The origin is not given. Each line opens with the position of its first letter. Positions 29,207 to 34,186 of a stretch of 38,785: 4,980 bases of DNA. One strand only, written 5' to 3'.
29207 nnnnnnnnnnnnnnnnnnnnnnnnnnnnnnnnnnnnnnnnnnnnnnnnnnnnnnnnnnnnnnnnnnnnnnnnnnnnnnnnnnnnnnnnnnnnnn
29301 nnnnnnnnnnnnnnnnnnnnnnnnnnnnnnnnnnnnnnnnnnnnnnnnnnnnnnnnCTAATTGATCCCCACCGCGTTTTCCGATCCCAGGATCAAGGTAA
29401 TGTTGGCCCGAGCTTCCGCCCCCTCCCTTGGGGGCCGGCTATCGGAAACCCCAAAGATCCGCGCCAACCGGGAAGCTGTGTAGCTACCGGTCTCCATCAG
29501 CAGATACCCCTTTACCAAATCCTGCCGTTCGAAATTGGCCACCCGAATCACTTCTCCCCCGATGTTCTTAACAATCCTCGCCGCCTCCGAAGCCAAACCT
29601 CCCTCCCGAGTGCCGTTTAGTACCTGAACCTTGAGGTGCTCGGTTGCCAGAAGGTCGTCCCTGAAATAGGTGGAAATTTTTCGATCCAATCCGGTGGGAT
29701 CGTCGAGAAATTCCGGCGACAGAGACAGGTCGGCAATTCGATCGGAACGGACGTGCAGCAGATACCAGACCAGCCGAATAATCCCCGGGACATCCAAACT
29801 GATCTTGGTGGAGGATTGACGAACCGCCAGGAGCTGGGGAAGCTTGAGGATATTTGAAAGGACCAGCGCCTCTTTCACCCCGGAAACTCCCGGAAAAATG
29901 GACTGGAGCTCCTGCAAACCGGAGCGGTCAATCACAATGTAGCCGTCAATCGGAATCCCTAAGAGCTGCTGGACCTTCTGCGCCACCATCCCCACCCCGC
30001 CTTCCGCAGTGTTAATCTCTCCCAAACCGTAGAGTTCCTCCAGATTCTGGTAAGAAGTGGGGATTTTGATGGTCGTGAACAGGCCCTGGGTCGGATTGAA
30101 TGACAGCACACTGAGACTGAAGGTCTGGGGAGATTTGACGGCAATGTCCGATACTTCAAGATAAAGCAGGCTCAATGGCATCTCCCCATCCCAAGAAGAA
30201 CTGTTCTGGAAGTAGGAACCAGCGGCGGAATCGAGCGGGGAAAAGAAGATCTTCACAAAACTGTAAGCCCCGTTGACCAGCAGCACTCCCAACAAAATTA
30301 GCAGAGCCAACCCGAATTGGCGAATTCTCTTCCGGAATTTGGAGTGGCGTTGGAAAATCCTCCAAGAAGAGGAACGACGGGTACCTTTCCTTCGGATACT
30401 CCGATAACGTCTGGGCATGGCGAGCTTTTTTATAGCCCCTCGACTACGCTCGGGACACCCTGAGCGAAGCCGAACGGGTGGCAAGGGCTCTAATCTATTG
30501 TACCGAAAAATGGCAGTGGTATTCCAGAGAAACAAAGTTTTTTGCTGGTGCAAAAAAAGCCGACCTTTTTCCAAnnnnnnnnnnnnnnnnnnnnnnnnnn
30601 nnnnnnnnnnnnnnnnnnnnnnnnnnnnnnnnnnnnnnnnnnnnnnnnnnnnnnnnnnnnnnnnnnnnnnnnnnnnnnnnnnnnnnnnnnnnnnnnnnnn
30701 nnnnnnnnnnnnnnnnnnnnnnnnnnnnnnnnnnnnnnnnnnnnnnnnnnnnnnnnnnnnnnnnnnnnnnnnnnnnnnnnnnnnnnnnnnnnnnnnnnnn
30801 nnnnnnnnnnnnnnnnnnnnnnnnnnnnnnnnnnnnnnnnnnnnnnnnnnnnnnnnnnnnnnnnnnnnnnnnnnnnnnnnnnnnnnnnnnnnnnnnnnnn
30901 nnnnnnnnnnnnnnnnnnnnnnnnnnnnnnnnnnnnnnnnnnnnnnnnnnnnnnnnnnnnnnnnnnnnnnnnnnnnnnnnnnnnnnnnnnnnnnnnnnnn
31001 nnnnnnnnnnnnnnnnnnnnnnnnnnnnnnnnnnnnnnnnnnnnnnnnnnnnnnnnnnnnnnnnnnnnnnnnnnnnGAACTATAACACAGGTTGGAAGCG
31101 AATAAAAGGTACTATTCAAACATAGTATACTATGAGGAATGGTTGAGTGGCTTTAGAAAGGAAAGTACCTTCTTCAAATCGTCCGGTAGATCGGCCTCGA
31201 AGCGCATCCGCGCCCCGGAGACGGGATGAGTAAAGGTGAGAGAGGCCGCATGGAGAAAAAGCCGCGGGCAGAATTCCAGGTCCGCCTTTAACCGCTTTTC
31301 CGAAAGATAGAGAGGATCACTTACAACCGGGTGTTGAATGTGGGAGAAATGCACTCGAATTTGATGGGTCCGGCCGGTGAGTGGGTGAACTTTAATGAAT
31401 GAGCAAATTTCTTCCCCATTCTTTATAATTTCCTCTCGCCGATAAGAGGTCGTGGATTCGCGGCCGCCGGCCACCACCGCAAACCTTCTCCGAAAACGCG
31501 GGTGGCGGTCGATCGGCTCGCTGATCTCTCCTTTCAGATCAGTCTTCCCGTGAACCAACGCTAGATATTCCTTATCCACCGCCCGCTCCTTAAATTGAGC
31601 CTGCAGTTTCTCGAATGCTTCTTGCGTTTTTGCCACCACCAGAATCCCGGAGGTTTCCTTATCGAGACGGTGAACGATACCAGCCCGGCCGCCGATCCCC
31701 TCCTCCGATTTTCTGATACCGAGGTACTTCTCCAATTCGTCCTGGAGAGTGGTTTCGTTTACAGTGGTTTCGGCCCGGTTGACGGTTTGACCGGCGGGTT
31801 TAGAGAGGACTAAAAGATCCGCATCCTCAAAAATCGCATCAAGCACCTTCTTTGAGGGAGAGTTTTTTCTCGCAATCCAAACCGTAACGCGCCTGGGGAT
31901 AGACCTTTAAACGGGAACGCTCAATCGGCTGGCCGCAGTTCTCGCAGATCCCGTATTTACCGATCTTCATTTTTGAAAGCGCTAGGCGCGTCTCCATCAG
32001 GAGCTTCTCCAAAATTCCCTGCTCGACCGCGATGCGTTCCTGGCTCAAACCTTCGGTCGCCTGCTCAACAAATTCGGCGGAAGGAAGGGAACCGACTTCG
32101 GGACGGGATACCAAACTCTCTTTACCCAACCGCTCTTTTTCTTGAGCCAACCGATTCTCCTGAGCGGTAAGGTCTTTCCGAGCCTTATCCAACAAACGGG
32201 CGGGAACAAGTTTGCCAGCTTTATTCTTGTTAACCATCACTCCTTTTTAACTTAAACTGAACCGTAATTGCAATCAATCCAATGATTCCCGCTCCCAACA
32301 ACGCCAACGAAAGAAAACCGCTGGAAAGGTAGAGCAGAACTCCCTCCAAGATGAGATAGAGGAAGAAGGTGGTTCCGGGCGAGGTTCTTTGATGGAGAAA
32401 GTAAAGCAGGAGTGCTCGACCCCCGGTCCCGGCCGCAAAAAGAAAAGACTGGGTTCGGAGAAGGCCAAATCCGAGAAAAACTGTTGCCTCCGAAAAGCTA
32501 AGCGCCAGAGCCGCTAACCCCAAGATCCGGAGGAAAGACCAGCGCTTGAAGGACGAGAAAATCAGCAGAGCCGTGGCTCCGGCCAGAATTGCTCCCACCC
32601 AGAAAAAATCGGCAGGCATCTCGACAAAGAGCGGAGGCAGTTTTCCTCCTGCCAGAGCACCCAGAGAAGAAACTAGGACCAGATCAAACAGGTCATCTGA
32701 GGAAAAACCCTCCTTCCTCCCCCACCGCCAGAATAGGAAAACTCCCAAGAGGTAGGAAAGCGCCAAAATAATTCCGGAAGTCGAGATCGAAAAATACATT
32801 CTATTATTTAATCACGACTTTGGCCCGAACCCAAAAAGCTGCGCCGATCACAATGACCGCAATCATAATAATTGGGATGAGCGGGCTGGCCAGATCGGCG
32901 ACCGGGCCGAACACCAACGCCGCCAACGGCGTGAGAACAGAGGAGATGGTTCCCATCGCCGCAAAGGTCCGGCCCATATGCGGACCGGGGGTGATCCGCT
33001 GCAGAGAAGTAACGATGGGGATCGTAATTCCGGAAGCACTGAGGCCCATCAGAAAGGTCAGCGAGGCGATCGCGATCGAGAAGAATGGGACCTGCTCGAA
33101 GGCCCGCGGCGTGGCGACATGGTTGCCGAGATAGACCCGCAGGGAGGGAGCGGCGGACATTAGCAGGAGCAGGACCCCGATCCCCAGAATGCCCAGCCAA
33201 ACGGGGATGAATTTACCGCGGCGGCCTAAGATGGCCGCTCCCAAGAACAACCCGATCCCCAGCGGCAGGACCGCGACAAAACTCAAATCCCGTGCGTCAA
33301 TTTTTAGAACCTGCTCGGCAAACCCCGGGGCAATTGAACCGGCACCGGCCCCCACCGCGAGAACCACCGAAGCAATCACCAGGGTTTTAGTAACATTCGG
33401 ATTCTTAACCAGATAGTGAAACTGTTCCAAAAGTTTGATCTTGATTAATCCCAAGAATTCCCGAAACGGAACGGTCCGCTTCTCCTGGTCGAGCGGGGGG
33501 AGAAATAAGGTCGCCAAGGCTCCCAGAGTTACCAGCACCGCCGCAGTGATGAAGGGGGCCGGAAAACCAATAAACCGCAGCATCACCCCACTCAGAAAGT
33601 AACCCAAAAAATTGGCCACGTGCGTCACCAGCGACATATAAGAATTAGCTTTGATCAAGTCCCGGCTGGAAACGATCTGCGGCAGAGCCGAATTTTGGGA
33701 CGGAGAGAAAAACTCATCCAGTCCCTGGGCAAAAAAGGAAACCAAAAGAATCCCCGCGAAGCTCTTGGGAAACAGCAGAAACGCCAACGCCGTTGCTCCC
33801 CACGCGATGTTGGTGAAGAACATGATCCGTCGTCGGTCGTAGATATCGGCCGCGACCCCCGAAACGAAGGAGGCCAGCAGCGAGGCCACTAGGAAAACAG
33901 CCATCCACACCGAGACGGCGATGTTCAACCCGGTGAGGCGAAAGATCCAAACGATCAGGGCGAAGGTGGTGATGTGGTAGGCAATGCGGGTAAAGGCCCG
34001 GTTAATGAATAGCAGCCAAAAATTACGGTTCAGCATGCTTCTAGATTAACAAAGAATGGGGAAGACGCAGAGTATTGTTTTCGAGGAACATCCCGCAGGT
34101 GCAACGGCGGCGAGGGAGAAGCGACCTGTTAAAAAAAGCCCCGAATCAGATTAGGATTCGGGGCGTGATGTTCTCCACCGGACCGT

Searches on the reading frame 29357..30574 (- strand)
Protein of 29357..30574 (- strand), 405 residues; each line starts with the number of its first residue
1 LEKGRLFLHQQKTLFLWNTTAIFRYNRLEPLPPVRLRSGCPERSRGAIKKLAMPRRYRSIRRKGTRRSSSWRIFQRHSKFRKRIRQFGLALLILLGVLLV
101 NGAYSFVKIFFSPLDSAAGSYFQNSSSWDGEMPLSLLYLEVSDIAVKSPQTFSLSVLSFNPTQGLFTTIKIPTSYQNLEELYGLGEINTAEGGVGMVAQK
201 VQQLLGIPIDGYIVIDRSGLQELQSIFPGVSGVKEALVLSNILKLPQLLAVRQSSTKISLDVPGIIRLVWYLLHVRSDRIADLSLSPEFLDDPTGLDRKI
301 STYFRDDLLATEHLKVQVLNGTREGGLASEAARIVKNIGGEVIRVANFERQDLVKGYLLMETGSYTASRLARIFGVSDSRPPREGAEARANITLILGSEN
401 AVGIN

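Call 52: search_protein_families(library=pfam, proteins=[window:29357-30574:-])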
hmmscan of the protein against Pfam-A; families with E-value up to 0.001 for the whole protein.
window:29357-30574:- (405 aa): 2 families
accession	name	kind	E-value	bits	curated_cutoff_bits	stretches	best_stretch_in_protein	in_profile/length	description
PF13399.11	LytR_C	-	2.2e-06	28.9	22.2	1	314-398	2-84/86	LytR cell envelope-related transcriptional attenuator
PF03816.19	LytR_cpsA_psr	-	0.00018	22.1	24.6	1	189-230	45-86/150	LytR_cpsA_psr family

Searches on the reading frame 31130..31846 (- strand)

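Call 53: search_protein_families(library=pfam, proteins=[window:31130-31846:-])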
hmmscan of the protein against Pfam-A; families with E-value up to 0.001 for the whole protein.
window:31130-31846:- (238 aa): 1 family
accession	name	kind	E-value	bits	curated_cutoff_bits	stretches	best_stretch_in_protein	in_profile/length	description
PF00849.27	PseudoU_synth_2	-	8.3e-31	107.7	26.8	1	10-169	1-152/152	RNA pseudouridylate synthase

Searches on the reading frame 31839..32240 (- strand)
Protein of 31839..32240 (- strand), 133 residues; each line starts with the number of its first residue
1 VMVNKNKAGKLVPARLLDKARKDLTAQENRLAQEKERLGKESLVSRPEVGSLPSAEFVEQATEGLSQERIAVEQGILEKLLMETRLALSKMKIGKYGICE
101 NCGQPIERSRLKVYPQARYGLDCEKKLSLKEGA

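Call 53: search_protein_families(library=pfam, proteins=[window:31839-32240:-])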
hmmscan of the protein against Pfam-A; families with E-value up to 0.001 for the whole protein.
window:31839-32240:- (133 aa): 1 family
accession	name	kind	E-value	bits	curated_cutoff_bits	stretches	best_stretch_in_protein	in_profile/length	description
PF01258.23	zf-dskA_traR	-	7.6e-10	39.1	24.9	1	94-126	1-33/36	Prokaryotic dksA/traR C4-type zinc finger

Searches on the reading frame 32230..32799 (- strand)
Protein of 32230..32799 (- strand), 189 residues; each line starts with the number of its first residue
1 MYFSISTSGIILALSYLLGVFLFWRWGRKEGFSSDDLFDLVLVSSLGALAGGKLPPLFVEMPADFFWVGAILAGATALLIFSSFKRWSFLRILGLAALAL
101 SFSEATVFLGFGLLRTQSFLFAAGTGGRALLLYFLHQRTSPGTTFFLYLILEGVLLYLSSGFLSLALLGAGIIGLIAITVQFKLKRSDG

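Call 53: search_protein_families(library=pfam, proteins=[window:32230-32799:-])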
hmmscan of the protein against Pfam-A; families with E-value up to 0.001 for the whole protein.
window:32230-32799:- (189 aa): 1 family
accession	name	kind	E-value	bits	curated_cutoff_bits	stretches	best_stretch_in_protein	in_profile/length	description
PF01790.23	LGT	-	7.2e-05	22.7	24.9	1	3-105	9-124/240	Prolipoprotein diacylglyceryl transferase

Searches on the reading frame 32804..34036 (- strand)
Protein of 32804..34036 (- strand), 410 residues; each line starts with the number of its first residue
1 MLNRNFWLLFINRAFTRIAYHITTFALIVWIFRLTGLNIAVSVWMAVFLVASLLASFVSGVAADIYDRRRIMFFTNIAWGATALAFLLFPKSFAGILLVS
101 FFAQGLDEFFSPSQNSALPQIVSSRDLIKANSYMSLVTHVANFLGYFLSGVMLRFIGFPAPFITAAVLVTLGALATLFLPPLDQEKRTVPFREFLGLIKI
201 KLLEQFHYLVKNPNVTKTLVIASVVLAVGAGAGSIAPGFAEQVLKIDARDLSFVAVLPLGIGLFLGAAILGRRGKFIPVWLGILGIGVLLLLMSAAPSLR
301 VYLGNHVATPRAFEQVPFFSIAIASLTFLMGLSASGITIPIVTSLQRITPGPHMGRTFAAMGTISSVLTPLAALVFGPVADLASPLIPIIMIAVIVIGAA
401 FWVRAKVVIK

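Call 53: search_protein_families(library=pfam, proteins=[window:32804-34036:-])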
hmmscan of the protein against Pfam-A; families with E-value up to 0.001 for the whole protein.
window:32804-34036:- (410 aa): 2 families
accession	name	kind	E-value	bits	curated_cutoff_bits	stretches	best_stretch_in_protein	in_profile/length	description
PF07690.21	MFS_1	-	8.1e-26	91.2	33.4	1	10-366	2-340/347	Major Facilitator Superfamily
PF05977.19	MFS_3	-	6.1e-07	28.7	27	1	52-273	58-277/524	Transmembrane secretion effector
